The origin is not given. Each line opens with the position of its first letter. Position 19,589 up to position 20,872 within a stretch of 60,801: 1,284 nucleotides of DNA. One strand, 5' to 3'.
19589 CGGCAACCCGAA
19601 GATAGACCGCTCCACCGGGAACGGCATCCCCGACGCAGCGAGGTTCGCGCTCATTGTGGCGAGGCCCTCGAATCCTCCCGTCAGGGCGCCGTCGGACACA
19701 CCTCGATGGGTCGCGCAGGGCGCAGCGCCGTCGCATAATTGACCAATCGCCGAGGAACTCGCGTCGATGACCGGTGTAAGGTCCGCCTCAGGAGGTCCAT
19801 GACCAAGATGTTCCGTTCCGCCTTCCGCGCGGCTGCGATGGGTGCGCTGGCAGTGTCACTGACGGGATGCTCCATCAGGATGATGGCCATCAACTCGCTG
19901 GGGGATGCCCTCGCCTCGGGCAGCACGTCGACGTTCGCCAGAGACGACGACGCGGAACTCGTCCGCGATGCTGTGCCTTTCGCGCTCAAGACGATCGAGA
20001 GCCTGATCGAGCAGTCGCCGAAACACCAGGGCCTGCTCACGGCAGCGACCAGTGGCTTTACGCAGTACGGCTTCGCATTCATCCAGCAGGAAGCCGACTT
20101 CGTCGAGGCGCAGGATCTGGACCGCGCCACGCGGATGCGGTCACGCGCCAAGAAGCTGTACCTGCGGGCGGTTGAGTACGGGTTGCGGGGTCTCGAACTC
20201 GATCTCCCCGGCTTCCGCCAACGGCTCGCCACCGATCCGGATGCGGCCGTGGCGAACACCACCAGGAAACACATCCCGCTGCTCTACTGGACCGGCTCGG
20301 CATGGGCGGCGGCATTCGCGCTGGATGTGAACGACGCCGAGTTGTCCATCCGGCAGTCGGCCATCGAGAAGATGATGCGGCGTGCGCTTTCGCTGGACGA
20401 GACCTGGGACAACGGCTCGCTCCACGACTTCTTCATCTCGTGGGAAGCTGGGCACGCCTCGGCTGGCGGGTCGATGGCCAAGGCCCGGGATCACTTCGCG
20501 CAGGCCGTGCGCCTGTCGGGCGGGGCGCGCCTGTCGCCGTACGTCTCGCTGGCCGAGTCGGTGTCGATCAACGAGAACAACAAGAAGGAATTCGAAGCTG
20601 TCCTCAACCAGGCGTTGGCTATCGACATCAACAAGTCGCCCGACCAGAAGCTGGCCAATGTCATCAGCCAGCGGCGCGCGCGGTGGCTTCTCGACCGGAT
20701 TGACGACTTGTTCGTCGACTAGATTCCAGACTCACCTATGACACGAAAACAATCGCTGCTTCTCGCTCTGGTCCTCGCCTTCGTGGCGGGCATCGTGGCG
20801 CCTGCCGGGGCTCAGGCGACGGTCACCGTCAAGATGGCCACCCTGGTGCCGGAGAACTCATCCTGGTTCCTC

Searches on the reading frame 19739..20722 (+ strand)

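Call 62: search_protein_families(library=pfam, proteins=[window:19739-20722:+], max_evalue=0.0001)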
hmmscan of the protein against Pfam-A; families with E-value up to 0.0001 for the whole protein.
window:19739-20722:+ (327 aa): 1 family
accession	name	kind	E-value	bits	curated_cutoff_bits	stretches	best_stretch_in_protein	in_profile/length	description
PF16811.11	TAtT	-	1.1e-86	290.8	26.5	1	69-325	2-263/263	TRAP transporter T-component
